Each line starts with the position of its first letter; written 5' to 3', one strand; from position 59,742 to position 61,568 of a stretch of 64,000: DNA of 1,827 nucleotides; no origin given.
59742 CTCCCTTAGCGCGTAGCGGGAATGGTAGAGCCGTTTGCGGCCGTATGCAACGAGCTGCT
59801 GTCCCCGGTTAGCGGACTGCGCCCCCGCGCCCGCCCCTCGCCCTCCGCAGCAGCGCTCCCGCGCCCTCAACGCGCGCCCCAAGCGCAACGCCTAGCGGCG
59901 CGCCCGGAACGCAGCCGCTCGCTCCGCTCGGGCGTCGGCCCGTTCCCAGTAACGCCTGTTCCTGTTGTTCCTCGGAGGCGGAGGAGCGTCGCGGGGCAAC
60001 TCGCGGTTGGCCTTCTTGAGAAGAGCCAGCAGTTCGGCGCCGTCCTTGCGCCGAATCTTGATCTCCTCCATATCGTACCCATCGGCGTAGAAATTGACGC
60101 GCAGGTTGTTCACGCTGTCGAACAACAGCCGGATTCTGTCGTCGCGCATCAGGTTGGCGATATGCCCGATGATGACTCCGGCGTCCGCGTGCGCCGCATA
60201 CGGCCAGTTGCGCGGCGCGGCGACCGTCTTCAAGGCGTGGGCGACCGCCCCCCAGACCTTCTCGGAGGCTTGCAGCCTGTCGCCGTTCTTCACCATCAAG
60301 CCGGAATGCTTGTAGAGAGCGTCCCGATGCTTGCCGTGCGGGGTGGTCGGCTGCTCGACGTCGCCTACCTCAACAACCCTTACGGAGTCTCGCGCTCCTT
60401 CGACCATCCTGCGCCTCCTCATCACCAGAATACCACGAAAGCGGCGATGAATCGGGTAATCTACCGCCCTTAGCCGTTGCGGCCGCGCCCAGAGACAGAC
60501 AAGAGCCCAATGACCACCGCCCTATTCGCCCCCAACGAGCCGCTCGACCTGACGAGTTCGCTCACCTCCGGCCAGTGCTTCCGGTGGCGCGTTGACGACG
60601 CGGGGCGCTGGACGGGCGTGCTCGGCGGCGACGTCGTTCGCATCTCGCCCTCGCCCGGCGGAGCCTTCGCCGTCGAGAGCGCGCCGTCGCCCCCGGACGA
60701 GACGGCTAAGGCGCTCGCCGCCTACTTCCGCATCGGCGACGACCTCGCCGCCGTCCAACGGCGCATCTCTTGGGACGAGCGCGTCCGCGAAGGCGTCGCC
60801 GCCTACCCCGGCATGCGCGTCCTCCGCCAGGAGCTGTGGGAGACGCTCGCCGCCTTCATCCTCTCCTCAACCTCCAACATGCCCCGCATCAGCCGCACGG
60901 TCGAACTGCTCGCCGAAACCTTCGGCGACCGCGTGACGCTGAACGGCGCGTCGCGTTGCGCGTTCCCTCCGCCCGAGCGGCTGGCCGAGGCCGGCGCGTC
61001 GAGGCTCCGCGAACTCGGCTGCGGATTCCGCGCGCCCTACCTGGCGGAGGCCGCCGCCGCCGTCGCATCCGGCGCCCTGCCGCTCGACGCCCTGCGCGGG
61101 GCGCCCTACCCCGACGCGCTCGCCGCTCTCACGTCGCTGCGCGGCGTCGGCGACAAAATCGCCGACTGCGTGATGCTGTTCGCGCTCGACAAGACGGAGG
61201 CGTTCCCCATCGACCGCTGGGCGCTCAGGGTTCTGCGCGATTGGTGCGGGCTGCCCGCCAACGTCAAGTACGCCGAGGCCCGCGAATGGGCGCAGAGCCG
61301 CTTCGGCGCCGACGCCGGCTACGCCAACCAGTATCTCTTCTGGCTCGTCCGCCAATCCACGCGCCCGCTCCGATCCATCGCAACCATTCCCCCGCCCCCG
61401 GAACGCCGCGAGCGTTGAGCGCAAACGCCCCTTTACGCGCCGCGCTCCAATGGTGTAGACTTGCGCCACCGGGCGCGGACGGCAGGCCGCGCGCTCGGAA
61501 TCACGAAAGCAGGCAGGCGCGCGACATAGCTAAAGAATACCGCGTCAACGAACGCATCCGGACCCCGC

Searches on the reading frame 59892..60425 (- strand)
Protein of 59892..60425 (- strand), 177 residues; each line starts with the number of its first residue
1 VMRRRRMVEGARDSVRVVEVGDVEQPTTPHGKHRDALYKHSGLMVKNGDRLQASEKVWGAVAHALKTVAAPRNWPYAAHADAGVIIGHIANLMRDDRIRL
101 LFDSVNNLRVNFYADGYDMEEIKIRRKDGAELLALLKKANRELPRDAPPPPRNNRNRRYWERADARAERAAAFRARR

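Call 6: search_protein_families(library=pfam, proteins=[window:59892-60425:-], max_evalue=0.1)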
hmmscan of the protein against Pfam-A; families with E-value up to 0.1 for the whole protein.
window:59892-60425:- (177 aa): 1 family
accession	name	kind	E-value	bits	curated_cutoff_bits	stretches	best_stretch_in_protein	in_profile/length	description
PF05942.16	PaREP1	-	1.4e-08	35.1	24.4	1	41-128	13-110/115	Archaeal PaREP1/PaREP8 family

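Call 20: find_homologous_proteins(query=window:59892-60425:-)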
Query window:59892-60425:- (177 aa): 25 proteins with E <= 0.001 among 442 candidates.
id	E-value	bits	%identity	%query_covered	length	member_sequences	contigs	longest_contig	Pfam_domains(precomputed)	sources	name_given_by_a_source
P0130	6.1e-103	360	95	89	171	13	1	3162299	PF05942.17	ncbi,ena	-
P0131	4.6e-84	298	84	86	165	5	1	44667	PF05942.17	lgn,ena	-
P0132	1.5e-47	179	62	76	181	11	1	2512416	PF05942.17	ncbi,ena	-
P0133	3.2e-47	178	61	76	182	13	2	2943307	PF05942.17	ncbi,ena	-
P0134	1.5e-44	170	62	76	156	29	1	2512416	PF05942.17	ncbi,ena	-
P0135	2.5e-43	166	62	72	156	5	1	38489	PF05942.17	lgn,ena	-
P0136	8.9e-42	161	61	72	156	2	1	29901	PF05942.17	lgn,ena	-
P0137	9.4e-42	161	60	72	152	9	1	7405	PF05942.17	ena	-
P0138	2.1e-41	159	61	76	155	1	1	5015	PF05942.17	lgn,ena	-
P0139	6.9e-40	155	60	72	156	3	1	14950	PF05942.17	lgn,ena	-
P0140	8.8e-38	148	55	77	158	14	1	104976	PF05942.17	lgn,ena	-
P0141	3.1e-37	146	53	78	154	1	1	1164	PF05942.17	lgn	-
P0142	5.6e-30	122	47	81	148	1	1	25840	PF05942.17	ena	-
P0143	5.0e-28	116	48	75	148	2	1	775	PF05942.17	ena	-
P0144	9.1e-28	115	45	71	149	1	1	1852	PF05942.17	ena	-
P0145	2.6e-14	71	41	63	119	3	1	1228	PF05942.17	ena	-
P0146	1.1e-11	63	37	66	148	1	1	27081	PF05942.17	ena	-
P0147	8.8e-11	60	34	68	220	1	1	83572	PF05942.17,PF05168.20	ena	-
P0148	8.8e-11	60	33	68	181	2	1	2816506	PF05942.17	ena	-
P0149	2.2e-10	58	34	62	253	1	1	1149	PF05942.17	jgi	jgi:uncharacterized protein (UPF0332 family)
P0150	2.3e-8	52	33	62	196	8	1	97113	PF05942.17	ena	-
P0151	8.8e-8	50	39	56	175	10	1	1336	PF05942.17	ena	-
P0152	1.9e-7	49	38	56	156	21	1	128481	PF05942.17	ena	-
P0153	1.6e-6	46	34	56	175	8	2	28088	PF05942.17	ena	-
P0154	2.0e-5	42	42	31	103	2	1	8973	PF05942.17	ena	-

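Call 21: find_encoding_contigs(protein=P0131, flank=5000, max_places=3)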
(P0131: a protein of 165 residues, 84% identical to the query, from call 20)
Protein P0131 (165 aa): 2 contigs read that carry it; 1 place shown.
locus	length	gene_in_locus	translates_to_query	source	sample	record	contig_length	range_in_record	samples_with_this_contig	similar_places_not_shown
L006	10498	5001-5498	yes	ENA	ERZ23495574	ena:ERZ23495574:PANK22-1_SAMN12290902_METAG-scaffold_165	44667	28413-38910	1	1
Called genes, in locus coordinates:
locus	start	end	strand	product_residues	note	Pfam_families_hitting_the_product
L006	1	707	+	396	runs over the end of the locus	PF08241:Methyltransf_11 (faint), PF01555:N6_N4_Mtase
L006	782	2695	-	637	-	-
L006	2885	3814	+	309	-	PF02574:S-methyl_trans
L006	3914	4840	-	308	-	PF07934:OGG_N, PF00730:HhH-GPD (weak)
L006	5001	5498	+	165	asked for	PF05942:PaREP1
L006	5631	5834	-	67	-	-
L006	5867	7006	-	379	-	PF00285:Citrate_synt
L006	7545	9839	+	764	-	PF02366:PMT (weak), PF13231:PMT_2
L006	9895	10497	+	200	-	PF00881:Nitroreductase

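Call 22: find_encoding_contigs(protein=P0132, flank=5000, max_places=3)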
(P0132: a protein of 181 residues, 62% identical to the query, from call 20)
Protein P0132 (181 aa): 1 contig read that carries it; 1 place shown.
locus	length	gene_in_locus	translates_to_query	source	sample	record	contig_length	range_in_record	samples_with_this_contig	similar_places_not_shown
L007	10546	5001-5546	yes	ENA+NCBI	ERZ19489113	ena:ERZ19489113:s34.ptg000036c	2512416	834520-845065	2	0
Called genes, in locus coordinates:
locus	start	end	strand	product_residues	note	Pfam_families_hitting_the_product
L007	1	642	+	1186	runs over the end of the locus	PF20473:MmeI_Mtase, PF07669:Eco57I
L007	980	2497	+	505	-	PF06277:EutA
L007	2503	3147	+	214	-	PF05063:MT-A70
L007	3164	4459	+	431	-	PF07690:MFS_1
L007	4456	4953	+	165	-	-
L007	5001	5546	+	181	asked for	PF05942:PaREP1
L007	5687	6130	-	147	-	PF00903:Glyoxalase, PF13669:Glyoxalase_4, PF18029:Glyoxalase_6 (weak)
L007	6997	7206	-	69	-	PF04221:RelB (weak)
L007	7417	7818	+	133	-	PF00903:Glyoxalase, PF13669:Glyoxalase_4 (weak), PF18029:Glyoxalase_6 (weak)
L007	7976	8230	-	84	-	-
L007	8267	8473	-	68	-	-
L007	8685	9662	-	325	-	-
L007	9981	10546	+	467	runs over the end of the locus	PF13393:tRNA-synt_His, PF00587:tRNA-synt_2b (weak), PF13393:tRNA-synt_His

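Call 23: find_encoding_contigs(protein=P0133, flank=5000, max_places=3)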
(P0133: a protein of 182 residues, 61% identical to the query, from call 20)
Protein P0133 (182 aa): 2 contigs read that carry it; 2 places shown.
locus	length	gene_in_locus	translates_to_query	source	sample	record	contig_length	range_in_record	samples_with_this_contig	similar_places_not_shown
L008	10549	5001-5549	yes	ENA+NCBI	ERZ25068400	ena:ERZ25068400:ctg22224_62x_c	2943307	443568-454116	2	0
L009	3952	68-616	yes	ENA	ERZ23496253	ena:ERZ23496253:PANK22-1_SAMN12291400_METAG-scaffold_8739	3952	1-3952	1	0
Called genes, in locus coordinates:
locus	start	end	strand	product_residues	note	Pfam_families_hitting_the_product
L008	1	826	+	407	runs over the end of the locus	PF13173:AAA_14, PF13635:DUF4143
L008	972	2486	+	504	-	PF06277:EutA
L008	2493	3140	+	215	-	PF05063:MT-A70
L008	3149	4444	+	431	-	PF07690:MFS_1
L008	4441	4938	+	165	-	-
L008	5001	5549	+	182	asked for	PF05942:PaREP1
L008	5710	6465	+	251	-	-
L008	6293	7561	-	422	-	PF00355:Rieske, PF19301:LigXa_C, PF19112:VanA_C (faint)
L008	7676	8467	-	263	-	PF01135:PCMT, PF13489:Methyltransf_23, PF01209:Ubie_methyltran, PF05175:MTS (faint), PF13847:Methyltransf_31, PF08241:Methyltransf_11, PF08242:Methyltransf_12, PF13649:Methyltransf_25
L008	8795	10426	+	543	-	PF01970:TctA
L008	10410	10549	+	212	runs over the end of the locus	-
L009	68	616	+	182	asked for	PF05942:PaREP1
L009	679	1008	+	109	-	-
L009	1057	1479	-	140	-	PF00903:Glyoxalase, PF13669:Glyoxalase_4, PF18029:Glyoxalase_6 (weak)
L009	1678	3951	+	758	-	?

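Call 50: search_protein_families(library=padloc, proteins=[window:59892-60425:-], max_evalue=0.01)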
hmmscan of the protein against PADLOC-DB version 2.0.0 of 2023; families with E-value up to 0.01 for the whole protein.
window:59892-60425:- (177 aa): 0 families

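Call 56: search_protein_families(library=ncbifam, proteins=[window:59892-60425:-], max_evalue=0.01)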
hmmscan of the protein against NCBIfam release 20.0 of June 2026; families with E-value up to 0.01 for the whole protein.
window:59892-60425:- (177 aa): 0 families

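Call 100: search_solved_structures(query=A7, max_evalue=1)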
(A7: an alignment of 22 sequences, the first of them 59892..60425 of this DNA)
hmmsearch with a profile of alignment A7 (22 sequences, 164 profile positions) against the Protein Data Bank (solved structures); distinct sequences matched with E-value up to 1: 4.
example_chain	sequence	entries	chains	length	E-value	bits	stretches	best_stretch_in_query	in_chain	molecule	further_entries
2jpu_A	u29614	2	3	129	0.00067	22.9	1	15-53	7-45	Orf c02003 protein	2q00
7p6u_A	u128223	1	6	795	0.16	15.2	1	86-155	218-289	Lon protease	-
9r2b_B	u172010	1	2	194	0.18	15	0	80-130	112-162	de novo-designed alpha-helical barrel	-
2b2a_A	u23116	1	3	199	0.4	13.9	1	54-118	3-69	Telomerase reverse transcriptase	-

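Call 105: search_protein_families(library=pfam, proteins=[L097:6629-7702:+, L097:9338-10417:+], max_evalue=0.01)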
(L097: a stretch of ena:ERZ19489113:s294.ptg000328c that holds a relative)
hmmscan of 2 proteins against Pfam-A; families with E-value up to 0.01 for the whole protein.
L097:6629-7702:+ (357 aa): 0 families

L097:9338-10417:+ (359 aa): 1 family
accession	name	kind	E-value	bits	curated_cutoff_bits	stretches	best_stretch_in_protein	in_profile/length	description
PF01555.25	N6_N4_Mtase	-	0.0015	18.9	26.7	0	151-183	166-198/221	DNA methylase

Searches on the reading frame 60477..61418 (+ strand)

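Call 57: search_protein_families(library=pfam, proteins=[window:60477-61418:+], max_evalue=0.01)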
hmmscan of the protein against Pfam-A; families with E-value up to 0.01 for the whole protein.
window:60477-61418:+ (313 aa): 2 families
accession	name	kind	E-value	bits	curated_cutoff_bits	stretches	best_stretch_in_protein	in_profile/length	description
PF07934.18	OGG_N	-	4.2e-17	62.8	23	1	18-124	4-115/115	8-oxoguanine DNA glycosylase, N-terminal domain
PF00730.31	HhH-GPD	-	9.2e-07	29.6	26.2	1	126-270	2-100/108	HhH-GPD superfamily base excision DNA repair protein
